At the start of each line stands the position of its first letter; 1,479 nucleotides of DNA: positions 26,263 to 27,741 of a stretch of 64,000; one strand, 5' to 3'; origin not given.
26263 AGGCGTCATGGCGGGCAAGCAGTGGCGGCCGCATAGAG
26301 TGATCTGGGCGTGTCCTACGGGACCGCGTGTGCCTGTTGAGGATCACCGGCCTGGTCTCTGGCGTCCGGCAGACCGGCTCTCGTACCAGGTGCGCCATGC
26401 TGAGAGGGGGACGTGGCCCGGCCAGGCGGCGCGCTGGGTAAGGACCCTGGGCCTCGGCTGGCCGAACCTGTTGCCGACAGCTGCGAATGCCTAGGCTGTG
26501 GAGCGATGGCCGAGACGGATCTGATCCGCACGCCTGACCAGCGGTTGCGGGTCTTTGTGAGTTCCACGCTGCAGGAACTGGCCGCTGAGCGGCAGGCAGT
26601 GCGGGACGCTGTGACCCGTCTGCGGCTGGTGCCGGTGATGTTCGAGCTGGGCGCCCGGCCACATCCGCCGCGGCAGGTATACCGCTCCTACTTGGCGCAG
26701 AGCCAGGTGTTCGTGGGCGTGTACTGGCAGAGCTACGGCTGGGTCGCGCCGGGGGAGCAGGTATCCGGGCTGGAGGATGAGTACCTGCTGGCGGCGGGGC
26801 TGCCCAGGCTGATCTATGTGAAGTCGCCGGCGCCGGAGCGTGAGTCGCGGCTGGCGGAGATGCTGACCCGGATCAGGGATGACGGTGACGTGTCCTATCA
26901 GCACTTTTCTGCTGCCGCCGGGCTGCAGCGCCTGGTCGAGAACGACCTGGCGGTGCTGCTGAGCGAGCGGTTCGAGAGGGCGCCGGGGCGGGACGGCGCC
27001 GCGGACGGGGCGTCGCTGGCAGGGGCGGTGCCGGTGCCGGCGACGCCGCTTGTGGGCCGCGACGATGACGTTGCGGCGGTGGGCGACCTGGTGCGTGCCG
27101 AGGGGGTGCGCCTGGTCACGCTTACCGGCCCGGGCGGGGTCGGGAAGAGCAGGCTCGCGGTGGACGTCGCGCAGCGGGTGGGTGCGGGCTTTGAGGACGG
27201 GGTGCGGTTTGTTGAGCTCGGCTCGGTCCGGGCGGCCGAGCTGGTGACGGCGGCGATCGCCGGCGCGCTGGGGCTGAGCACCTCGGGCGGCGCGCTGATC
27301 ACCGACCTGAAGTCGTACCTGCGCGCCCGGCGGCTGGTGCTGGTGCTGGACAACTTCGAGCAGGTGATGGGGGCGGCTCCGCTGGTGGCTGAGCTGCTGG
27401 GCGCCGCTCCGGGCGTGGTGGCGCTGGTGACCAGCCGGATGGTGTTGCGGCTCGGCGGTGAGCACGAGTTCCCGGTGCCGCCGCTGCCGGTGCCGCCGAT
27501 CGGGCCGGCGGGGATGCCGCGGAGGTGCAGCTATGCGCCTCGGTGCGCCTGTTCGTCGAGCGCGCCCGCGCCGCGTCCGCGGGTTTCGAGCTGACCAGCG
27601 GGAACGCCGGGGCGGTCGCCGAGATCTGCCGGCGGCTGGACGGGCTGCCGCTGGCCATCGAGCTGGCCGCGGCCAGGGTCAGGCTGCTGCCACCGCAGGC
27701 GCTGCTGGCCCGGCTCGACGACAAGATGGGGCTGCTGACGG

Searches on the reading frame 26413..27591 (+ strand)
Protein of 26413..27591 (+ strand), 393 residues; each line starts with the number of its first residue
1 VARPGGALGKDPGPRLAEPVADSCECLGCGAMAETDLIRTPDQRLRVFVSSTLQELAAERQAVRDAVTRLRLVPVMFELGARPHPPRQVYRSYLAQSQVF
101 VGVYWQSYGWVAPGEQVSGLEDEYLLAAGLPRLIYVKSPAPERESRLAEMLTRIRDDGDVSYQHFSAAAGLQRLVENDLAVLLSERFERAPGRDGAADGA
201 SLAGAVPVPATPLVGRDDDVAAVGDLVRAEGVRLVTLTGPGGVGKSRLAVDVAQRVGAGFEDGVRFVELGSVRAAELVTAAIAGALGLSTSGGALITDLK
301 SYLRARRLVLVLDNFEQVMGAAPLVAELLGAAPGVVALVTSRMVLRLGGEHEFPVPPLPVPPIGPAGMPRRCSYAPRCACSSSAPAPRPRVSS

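Call 21: search_protein_families(library=pfam, max_evalue=0.001, proteins=[window:26413-27591:+])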
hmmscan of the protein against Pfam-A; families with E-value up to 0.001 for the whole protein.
seq(393 aa): 4 families
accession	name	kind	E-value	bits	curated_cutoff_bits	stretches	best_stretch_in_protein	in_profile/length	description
PF13271.11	DUF4062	-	1.2e-18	67.5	24.7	1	46-127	1-82/82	Domain of unknown function (DUF4062)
PF00931.28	NB-ARC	-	3.5e-07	30.2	23.5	1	223-314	9-108/248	NB-ARC domain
PF13191.12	AAA_16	-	1.3e-06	29.4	32.6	1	212-316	1-142/167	AAA ATPase domain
PF13401.12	AAA_22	-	7.3e-06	26.8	27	1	233-322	6-98/130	AAA domain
